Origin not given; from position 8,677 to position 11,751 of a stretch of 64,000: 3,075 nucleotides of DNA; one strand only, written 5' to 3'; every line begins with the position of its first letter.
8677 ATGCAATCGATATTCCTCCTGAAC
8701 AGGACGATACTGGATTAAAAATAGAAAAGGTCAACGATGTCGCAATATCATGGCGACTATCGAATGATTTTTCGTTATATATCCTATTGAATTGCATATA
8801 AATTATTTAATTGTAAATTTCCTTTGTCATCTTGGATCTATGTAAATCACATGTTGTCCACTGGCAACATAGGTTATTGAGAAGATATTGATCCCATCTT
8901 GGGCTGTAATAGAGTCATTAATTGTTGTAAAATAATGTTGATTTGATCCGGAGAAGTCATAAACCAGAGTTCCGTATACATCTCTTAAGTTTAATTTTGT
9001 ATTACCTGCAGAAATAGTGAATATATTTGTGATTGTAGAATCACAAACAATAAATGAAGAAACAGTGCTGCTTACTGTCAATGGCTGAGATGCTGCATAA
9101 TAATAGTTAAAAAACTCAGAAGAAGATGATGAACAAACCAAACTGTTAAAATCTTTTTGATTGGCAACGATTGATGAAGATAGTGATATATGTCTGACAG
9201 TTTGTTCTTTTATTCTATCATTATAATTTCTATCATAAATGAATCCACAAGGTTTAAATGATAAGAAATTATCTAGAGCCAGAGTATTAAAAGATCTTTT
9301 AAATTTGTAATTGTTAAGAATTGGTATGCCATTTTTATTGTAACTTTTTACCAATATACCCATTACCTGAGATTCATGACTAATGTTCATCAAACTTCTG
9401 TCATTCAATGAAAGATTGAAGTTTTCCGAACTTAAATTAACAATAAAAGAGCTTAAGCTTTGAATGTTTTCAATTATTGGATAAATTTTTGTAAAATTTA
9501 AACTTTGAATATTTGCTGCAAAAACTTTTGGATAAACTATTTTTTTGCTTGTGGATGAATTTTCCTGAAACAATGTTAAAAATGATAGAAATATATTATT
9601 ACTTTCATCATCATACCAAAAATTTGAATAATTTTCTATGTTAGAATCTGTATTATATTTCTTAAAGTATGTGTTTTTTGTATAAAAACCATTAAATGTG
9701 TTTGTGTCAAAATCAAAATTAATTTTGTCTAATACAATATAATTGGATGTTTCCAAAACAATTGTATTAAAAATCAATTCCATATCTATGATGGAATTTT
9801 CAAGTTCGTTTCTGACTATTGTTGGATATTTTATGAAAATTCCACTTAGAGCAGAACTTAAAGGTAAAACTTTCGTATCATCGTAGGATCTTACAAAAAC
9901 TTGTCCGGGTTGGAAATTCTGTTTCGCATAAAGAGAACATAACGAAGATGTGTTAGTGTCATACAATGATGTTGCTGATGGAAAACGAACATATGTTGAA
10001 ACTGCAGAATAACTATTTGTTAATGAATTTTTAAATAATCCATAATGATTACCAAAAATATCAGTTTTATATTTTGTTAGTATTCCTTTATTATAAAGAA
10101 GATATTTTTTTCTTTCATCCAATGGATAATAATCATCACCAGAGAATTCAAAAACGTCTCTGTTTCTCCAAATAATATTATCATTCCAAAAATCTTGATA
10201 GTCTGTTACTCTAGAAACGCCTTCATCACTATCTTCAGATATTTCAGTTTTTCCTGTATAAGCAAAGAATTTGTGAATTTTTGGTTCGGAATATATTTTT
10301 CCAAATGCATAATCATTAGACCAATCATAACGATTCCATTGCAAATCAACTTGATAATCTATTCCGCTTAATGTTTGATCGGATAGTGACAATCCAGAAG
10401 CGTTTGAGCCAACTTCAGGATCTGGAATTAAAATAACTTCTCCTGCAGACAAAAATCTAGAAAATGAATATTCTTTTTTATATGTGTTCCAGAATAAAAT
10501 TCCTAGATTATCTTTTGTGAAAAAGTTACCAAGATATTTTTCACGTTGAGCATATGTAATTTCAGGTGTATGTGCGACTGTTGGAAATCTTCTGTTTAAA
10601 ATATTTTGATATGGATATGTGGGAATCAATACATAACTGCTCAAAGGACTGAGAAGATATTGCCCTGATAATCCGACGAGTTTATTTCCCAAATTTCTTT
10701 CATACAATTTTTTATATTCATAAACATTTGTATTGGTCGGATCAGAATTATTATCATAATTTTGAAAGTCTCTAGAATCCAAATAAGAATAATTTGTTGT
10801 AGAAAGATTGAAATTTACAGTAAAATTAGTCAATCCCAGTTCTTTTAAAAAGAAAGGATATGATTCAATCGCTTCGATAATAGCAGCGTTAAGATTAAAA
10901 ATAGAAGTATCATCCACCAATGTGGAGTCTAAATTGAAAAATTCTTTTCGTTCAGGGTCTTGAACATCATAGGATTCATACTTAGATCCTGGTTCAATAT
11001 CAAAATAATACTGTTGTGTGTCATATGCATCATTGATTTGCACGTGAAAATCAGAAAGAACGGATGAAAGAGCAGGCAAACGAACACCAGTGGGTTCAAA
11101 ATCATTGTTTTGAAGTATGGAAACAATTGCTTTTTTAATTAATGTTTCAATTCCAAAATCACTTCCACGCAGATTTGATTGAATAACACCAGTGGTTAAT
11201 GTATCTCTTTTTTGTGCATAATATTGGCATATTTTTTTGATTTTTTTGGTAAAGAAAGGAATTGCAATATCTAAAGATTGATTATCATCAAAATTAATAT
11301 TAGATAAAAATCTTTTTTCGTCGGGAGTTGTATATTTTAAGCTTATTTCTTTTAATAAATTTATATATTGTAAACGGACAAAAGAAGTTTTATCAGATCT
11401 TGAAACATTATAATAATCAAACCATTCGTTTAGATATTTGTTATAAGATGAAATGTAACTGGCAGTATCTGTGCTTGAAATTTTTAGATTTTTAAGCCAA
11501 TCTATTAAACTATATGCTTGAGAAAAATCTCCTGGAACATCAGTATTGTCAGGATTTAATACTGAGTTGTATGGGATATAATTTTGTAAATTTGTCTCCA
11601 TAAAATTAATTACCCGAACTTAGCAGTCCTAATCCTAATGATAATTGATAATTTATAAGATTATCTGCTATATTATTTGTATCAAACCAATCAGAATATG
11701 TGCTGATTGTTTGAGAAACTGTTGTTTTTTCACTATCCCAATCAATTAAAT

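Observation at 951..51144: LS[A/G/S] tripeptide enrichment in virion proteins: candidate sequon for a phage-encoded glycosylation system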

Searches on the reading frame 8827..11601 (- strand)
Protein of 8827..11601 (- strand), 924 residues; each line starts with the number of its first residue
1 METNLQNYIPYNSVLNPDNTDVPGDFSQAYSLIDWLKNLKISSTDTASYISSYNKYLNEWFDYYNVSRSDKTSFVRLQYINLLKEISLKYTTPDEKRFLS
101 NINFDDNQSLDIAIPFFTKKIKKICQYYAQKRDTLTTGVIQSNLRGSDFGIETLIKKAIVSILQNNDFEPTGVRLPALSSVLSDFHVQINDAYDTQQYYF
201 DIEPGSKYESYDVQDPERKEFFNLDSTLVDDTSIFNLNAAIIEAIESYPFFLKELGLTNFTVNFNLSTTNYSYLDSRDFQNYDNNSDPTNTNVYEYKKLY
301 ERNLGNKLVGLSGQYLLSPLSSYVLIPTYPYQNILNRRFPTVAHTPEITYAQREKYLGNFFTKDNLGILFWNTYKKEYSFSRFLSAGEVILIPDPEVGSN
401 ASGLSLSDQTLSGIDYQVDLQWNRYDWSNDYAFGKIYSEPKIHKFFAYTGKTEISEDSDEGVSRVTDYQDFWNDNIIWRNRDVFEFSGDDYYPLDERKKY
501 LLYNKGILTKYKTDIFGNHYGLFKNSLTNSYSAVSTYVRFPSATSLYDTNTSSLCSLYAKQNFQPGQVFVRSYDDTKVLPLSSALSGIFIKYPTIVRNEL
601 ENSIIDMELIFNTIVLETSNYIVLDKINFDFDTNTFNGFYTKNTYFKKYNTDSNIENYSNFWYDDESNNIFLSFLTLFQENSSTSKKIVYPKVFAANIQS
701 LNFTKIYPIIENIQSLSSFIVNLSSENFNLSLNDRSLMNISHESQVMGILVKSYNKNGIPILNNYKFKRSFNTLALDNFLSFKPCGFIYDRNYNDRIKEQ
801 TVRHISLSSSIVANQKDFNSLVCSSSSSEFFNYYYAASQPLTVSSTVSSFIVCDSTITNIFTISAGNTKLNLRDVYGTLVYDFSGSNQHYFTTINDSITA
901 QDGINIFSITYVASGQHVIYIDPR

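Call 7: search_protein_families(library=pfam, proteins=[window:8827-11601:-], max_evalue=0.01)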
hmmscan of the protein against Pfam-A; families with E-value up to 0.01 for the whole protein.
window:8827-11601:- (924 aa): 0 families

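Call 10: search_protein_families(library=phrogs, proteins=[window:8827-11601:-], max_evalue=0.001)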
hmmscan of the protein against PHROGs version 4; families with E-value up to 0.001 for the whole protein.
window:8827-11601:- (924 aa): 0 families

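Call 12: search_dna_similar(query=window:8827-11601:-, collection=phages, mode=protein, max_rows=15)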
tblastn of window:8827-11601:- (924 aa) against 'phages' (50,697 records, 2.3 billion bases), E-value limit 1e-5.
No match.

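Call 16: find_related_loci(query=window:8827-11601:-, collection=viral_contigs, flank=10000)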
Query window:8827-11601:- (924 aa) in viral_contigs; peptide patterns used: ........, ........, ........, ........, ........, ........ (x = any residue, [..] = any of these).
25 stretches matched a pattern; 11 encode a relative of the query (tblastn E <= 1e-3); 11 distinct loci.
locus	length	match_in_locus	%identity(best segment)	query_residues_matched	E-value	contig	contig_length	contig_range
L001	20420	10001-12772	99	1-924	0e+0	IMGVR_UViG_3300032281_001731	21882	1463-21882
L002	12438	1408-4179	97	1-924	0e+0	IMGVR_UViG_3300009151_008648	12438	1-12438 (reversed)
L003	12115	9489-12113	97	1-875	0e+0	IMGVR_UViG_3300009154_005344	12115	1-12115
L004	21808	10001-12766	76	3-924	0e+0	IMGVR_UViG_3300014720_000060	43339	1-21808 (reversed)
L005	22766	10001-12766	76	3-924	0e+0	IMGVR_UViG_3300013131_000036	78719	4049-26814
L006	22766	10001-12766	73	3-924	0e+0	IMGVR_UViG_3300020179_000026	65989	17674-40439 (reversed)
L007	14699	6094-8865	69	1-923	0e+0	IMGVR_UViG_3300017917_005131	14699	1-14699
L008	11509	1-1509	95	422-924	0e+0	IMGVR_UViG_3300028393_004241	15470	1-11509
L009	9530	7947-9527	75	1-527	0e+0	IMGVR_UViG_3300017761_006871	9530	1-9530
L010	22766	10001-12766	76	3-924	0e+0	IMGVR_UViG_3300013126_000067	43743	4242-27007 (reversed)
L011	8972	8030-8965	79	3-314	4e-160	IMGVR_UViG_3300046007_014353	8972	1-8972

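Call 36: search_protein_representatives(protein=window:8827-11601:-)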
Query: 924 residues. Proteins with E-value up to 0.001 (for the whole library): 585; up to 1e-10: 475; up to 1e-30: 149. The best 150 are listed.
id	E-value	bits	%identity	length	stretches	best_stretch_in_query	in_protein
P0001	0.0e+00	1195.7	58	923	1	6-920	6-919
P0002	2.2e-129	449.7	32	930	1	15-911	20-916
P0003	7.7e-112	391.7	97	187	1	738-924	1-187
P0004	3.2e-111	389.7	31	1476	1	11-887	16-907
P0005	2.4e-109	383.5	30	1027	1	11-923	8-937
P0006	2.2e-102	360.4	30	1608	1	22-904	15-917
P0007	4.4e-102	359.4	31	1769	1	18-831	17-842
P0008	4.1e-100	352.9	32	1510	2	12-530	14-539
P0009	9.3e-93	328.5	32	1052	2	22-537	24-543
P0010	2.0e-92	327.5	31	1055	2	25-525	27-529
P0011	1.2e-91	324.8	29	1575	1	12-899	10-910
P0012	2.9e-91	323.6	29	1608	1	5-882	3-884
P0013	4.1e-89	316.5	30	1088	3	27-565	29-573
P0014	2.1e-87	310.8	29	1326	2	14-536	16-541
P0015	1.5e-85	304.7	29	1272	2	13-525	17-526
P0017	4.3e-82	293.2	33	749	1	14-722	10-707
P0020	4.4e-80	286.6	30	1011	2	13-525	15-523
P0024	1.1e-73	265.5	31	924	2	7-526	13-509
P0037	1.9e-66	241.5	30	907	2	13-566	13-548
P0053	2.3e-61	224.7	34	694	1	28-648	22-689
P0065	5.5e-54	200.3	25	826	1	13-814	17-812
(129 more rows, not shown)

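Call 44: find_encoding_contigs(protein=P0002, flank=10000, max_places=3)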
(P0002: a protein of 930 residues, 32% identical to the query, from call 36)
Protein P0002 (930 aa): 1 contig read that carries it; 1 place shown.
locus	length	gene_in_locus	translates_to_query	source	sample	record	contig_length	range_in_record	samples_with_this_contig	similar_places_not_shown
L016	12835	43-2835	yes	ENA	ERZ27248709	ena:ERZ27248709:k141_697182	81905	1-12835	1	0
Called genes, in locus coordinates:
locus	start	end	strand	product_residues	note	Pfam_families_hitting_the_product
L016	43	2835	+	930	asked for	-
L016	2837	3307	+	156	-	PF08722:Tn7_TnsA-like_N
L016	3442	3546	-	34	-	-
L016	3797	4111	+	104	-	-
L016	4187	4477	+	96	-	-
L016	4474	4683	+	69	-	-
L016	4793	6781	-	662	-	PF24308:DUF7487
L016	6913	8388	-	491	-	PF07068:Gp23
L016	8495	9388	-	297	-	-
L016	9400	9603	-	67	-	-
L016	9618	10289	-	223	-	PF03420:Peptidase_S77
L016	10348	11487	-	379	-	PF06725:3D (weak)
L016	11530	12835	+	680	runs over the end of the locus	PF14312:FG-GAP_2 (faint)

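Call 45: list_cluster_members(proteins=[P0004, P0005, P0006, P0009, P0017, P0020, P0024, P0037, P0053, P0065])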
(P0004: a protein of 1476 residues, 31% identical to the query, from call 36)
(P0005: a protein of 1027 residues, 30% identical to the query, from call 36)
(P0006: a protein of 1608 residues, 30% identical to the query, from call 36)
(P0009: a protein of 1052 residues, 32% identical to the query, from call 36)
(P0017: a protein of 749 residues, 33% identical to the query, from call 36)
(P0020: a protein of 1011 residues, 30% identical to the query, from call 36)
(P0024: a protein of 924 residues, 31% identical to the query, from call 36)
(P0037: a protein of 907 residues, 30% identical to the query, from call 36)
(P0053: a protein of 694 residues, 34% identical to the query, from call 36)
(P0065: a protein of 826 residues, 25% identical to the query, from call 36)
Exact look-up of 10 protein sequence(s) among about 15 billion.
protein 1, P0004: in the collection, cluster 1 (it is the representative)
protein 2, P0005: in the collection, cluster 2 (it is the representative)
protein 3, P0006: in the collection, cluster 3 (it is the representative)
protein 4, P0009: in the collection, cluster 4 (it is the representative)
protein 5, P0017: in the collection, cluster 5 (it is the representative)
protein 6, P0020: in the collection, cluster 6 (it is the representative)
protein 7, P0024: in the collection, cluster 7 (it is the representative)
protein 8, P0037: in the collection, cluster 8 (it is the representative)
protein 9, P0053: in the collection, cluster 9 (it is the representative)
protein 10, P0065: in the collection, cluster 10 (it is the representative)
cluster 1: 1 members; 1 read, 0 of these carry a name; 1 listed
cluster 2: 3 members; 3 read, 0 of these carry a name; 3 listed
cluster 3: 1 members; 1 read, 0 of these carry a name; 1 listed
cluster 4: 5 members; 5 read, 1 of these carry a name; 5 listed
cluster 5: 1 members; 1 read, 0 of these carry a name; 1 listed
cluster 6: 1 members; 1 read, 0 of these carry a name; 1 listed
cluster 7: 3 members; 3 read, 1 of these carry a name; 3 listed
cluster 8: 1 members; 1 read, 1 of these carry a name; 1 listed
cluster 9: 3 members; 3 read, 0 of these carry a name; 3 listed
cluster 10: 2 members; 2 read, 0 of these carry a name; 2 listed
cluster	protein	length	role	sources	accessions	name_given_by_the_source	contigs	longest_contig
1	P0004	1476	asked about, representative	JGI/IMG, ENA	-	-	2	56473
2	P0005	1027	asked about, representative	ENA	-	-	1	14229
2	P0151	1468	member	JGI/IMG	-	-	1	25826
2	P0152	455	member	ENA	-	-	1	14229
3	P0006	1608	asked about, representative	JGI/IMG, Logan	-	-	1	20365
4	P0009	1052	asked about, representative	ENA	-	-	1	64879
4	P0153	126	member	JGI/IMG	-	hypothetical protein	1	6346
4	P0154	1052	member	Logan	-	-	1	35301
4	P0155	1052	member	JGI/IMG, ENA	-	-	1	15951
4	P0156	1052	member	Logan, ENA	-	-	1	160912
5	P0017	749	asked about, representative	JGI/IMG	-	-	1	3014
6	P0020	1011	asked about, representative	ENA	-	-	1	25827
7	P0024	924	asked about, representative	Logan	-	-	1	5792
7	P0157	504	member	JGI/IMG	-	hypothetical protein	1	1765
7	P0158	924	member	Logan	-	-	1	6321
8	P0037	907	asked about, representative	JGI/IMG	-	hypothetical protein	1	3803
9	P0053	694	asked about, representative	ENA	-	-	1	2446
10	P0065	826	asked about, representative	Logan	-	-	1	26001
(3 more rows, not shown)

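Call 50: predict_structure(alignment_id=A2)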
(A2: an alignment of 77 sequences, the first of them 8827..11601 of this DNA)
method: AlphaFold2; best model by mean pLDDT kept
length: 924 residues; sequences in the alignment: 77
mean_pLDDT: 75.9   pTM: 0.56
mean pLDDT of the five models: 75.9, 75.6, 73.3, 73.0, 72.8
residues with pLDDT >= 90: 286; 70-90: 326; 50-70: 168; < 50: 144
segments of 3 or more residues with pLDDT < 50: 1-4, 429-438, 440-442, 447-454, 458-460, 462-479, 528-553, 795-823, 826-832, 855-858, 868-887, 913-918
pLDDT, mean of each block of 10 residues (from residue 1): 60 87 90 88 76 91 90 89 91 89 88 89 87 75 77 85 71 71 79 89 92 94 86 83 88 76 80 91 90 90 91 77 90 88 92 82 66 74 78 76 66 74 56 46 51 48 44 46 58 64 75 91 70 37 39 66 91 81 93 96 95 96 95 85 92 94 91 96 89 95 94 91 74 94 90 88 93 89 67 50 43 46 47 55 58 51 53 40 48 57 54 48 51
secondary structure, 60 per line:
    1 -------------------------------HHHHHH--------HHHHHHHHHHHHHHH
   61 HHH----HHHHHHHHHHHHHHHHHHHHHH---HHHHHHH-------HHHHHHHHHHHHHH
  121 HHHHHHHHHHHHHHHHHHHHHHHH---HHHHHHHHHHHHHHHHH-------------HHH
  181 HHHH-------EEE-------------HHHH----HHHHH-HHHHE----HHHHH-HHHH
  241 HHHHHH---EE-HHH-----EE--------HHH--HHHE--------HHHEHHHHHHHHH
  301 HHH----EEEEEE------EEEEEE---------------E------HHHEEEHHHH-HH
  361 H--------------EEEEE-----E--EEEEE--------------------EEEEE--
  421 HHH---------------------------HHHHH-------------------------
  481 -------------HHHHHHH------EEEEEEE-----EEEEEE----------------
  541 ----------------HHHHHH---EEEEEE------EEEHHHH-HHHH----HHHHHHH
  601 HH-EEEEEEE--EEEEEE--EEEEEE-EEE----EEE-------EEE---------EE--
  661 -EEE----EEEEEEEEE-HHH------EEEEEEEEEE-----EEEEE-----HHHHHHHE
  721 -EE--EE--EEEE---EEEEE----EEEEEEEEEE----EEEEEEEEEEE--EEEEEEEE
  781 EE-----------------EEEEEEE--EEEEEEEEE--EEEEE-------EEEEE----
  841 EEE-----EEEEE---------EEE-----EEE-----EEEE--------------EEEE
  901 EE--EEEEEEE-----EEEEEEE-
elements in order (helices of 4 or more, strands of 3 or more residues): H32-37 H46-63 H68-89 H93-99 H107-144 H148-164 H178-184 E192-194 H208-211 H216-220 H222-225 H231-235 H237-246 H292-303 E308-313 E320-325 E351-353 H354-357 E376-380 E389-393 E414-418 H451-455 H494-500 E507-513 E519-524 H557-562 E566-571 E578-580 H581-584 H586-589 H594-602 E604-610 E613-618 E621-626 E628-630 E635-637 E645-647 E662-664 E669-677 E688-697 E703-707 H713-719 E730-733 E737-741 E746-755 E760-770 E773-782 E800-806 E809-817 E820-824 E832-836 E841-843 E849-853 E863-865 E871-873 E879-882 E897-902 E905-911 E917-923

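Call 53: fold_search(model_id=the predicted structure, library=pdb)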
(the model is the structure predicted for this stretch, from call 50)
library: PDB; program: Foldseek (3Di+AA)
matches with E <= 10: 500; with E <= 0.001: 95
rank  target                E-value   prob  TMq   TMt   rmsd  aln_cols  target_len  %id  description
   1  6qnp_A                3.1e-05  0.99  0.13  0.25  21.0       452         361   10  CLATHRIN HEAVY CHAIN N-TERMINAL DOMAIN BOUND TO GTSE1 LIDL MOTIF (released 2019-08-28)
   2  2f0z                  5.6e-05  0.98  0.12  0.24  21.9       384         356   11  Crystal Structure of the Human Sialidase Neu2 in Complex with Zanamivir inhibitor (released 2006-11-21)
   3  1c9l_A                7.3e-05  0.99  0.12  0.23  20.6       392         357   11  PEPTIDE-IN-GROOVE INTERACTIONS LINK TARGET PROTEINS TO THE B-PROPELLER OF CLATHRIN (released 2000-02-07)
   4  1utc_A                7.7e-05  0.98  0.11  0.23  20.6       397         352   10  Clathrin terminal domain complexed with TLPWDLWTT (released 2004-02-25)
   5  1utc_B                7.7e-05  0.98  0.11  0.23  20.5       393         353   10  Clathrin terminal domain complexed with TLPWDLWTT (released 2004-02-25)
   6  9ejo                  7.7e-05  0.99  0.13  0.28  21.2       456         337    7  Crystal structure of WDR91 in complex with XS381295 (released 2025-02-26)
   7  9exf_C                9.1e-05  0.99  0.11  0.22  19.1       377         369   12  Crystal structure of Yeast Clathrin Heavy Chain N-terminal domain bound to YAP1801 peptide (LIDM) (released 2024-11-13)
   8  8t55_A                1.3e-04  0.99  0.13  0.29  21.2       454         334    7  Co-crystal structure of the WD-repeat domain of human WDR91 in complex with MR46654 (released 2023-07-05)
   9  9ext_B                1.4e-04  0.99  0.12  0.24  19.5       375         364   11  Crystal structure of Yeast Clathrin Heavy Chain N-terminal domain bound to APL2/AP-1 Beta peptide (LLDL) (released 2024-11-13)
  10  9eyt_A                1.5e-04  0.98  0.11  0.22  19.3       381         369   10  Crystal structure of Yeast Clathrin Heavy Chain N-terminal domain bound to Epsin-1 peptide (LIDL) (released 2024-11-13)
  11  9j5e_A                1.6e-04  0.97  0.11  0.23  24.1       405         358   12  Crystal structure of Hir2_WD40 in complex with Hpc2_NHRD (released 2025-06-11)
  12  5c0p                  1.7e-04  1.00  0.13  0.33   9.7       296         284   11  The crystal structure of endo-arabinase from Bacteroides thetaiotaomicron VPI-5482 (released 2015-07-01)
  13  5ods_B                1.7e-04  0.91  0.10  0.14  20.6       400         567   10  Structure of a phosphoprotein-protein complex (released 2018-03-14)
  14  6qnn_A                1.7e-04  0.97  0.11  0.22  20.8       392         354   11  CLATHRIN HEAVY CHAIN N-TERMINAL DOMAIN BOUND TO GTSE1 LIDL MOTIF (released 2019-08-28)
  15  7q3e_A                1.7e-04  1.00  0.16  0.24   7.5       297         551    9  Structure of the mouse CPLANE-RSG1 complex (released 2022-04-06)
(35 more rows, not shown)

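Call 58: find_related_loci(query=A3, collection=viral_contigs, flank=10000)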
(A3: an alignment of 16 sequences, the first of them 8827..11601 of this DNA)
Query A3 (924 aa) in viral_contigs; peptide patterns used: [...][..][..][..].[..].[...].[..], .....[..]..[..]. (x = any residue, [..] = any of these).
592 stretches matched a pattern (row limit reached: there are more); 146 encode a relative of the query (tblastn E <= 1e-3); the best 80 are kept; 80 distinct loci.
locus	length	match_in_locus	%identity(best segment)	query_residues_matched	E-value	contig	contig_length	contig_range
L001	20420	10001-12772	99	1-924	0e+0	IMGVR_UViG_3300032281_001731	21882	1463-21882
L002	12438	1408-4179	97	1-924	0e+0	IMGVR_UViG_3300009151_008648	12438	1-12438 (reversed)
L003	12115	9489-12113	97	1-875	0e+0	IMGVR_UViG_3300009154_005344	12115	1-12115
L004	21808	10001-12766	76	3-924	0e+0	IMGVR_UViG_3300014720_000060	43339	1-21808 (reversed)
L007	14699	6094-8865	69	1-923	0e+0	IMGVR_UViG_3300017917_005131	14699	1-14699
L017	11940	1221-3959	59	6-919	0e+0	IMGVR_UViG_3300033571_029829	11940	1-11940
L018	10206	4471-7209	58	6-919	0e+0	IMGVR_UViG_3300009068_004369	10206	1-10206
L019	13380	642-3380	57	6-919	0e+0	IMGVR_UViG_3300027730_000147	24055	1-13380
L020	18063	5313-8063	58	6-923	0e+0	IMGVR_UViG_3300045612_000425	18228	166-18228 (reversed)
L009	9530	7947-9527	75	1-527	0e+0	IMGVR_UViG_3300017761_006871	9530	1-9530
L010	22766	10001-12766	76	3-924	0e+0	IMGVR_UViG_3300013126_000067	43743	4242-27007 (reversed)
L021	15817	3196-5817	32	15-888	9e-130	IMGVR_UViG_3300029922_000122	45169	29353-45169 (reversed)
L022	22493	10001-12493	31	1-815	6e-110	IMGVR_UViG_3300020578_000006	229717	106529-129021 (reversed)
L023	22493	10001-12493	31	1-815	6e-110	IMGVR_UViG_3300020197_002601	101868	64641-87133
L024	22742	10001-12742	29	18-912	5e-106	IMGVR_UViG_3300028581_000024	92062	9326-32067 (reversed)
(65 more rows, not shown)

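Call 93: predict_structure(alignment_id=A4)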
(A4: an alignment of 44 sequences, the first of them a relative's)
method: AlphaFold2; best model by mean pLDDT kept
length: 1154 residues; sequences in the alignment: 44
mean_pLDDT: 80.9   pTM: 0.63
mean pLDDT of the five models: 80.9, 78.9, 78.1, 73.7, 73.4
residues with pLDDT >= 90: 350; 70-90: 558; 50-70: 211; < 50: 35
segments of 3 or more residues with pLDDT < 50: 937-942, 966-969, 1003-1008, 1142-1154
pLDDT, mean of each block of 10 residues (from residue 1): 71 91 92 88 61 77 88 89 87 86 90 80 87 90 61 83 84 86 90 81 88 91 92 91 89 82 77 66 67 78 89 87 68 70 91 88 88 89 85 90 85 88 88 89 84 85 76 60 77 85 67 90 89 90 90 90 93 92 92 91 81 68 82 93 89 94 92 93 93 80 94 93 93 92 93 90 86 92 92 91 81 85 56 79 90 76 90 76 73 70 70 67 66 56 54 60 53 68 72 61 48 82 87 84 82 86 84 82 89 63 76 68 73 69 42 26
secondary structure, 60 per line:
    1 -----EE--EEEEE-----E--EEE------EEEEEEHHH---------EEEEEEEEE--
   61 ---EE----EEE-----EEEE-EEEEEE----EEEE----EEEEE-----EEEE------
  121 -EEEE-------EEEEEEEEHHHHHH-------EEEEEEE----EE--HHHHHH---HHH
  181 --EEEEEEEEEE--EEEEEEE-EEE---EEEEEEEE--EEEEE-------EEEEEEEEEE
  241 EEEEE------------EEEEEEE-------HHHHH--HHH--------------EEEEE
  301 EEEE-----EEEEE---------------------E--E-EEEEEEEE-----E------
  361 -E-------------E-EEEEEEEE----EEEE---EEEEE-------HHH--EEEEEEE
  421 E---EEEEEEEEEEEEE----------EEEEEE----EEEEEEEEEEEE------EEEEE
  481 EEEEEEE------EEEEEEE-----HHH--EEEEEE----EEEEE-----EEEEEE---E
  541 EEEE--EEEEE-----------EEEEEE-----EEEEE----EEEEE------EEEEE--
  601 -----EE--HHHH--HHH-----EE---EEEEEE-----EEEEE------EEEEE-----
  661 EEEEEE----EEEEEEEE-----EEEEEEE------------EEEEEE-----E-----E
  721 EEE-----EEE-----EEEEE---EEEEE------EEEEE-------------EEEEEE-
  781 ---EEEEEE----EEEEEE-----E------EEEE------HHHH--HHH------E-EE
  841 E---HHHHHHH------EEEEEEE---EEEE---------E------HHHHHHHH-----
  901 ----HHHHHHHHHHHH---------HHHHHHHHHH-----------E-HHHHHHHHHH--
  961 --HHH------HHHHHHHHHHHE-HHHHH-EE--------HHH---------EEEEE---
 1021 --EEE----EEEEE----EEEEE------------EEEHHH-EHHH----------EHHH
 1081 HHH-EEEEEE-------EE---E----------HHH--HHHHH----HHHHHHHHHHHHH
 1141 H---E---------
elements in order (helices of 4 or more, strands of 3 or more residues): E10-14 E23-25 E32-37 E50-58 E70-72 E78-81 E83-88 E93-96 E101-105 E111-114 E122-125 E133-140 H141-146 E154-160 H169-174 E183-192 E195-201 E203-205 E209-216 E219-223 E231-245 E258-264 H272-276 E296-304 E310-314 E341-348 E378-385 E390-393 E397-401 E414-421 E425-437 E448-453 E458-469 E476-487 E494-500 E511-516 E521-525 E531-536 E540-544 E547-551 E563-568 E574-578 E583-587 E594-598 H610-613 E629-634 E640-644 E651-655 E661-666 E671-678 E684-690 E703-708 E720-723 E729-731 E737-741 E745-749 E756-760 E774-779 E784-789 E794-799 E812-815 H822-825 E839-841 H845-851 E858-864 E868-871 H888-895 H905-916 H926-935 H949-958 H972-982 H985-989 E1013-1017 E1023-1025 E1030-1034 E1039-1043 E1056-1058 H1078-1083 E1085-1090 H1119-1123 H1128-1141

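Call 103: fold_search(model_id=the predicted structure, library=pdb)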
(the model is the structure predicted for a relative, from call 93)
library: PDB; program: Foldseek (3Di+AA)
matches with E <= 10: 500; with E <= 0.001: 500
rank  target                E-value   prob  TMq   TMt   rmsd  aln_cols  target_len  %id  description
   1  6d69                  3.9e-12  1.00  0.17  0.61   6.0       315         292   13  Crystal Structure of the NHL Repeat Region of D. melanogaster Thin (released 2019-04-24)
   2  6fq3_A                4.5e-12  1.00  0.19  0.49  14.4       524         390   11  Crystal structure of Danio rerio Lin41 filamin-NHL domains in complex with lin-29A 5'UTR 13mer RNA (released 2018-05-09)
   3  6fpt_B                5.3e-12  1.00  0.18  0.47  15.1       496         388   10  Crystal structure of Danio rerio Lin41 filamin-NHL domains (released 2018-05-09)
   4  6fpt_A                5.6e-12  1.00  0.18  0.46  15.6       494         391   10  Crystal structure of Danio rerio Lin41 filamin-NHL domains (released 2018-05-09)
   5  7b96_A                4.8e-11  1.00  0.17  0.61   6.0       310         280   14  NHL domain of human TRIM2 (released 2022-01-12)
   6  9bfp_A                1.2e-10  1.00  0.12  0.13  34.4      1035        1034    9  Cryo-EM structure of Sevenless extracellular domain (monomer) (released 2025-01-29)
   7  6xg7                  1.6e-10  1.00  0.17  0.60   6.8       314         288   13  1.3 A Resolution Structure of the of the NHL Repeat Region of D. melanogaster Thin (released 2020-12-16)
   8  8jxe_B                1.8e-10  1.00  0.12  0.09  35.3      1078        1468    9  rat megalin RAP complex head (released 2024-06-19)
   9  2z2o_D                2.4e-10  1.00  0.19  0.69  10.4       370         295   12  Crystal Structure of apo virginiamycin B lyase from Staphylococcus aureus (released 2007-06-19)
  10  8bmy_A                2.5e-10  1.00  0.20  0.65   7.4       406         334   12  Bacteroides thetaiotaomicron surface lipoprotein bound to cyanocobalamin (released 2023-08-16)
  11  7b2r_B                2.8e-10  1.00  0.17  0.63   6.0       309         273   14  Crystal structure of NHL domain of TRIM2 (released 2021-01-13)
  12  7qrw                  3.2e-10  1.00  0.17  0.60   6.8       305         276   13  Crystal structure of NHL domain of TRIM3 (released 2022-05-04)
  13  7zcj                  3.2e-10  1.00  0.16  0.64   7.0       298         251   16  Crystal structure of Pizza6-TNH-TSH with Silicotungstic Acid (STA) polyoxometalate (released 2023-04-19)
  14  7qrv_A                3.4e-10  1.00  0.17  0.62   6.4       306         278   14  Crystal structure of NHL domain of TRIM2 (full C-terminal) (released 2022-05-04)
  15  8bai_B                3.8e-10  1.00  0.19  0.61  10.9       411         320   12  The surface-exposed lipo-protein of BtuG2 in complex with cyanocobalamin. (released 2023-10-25)
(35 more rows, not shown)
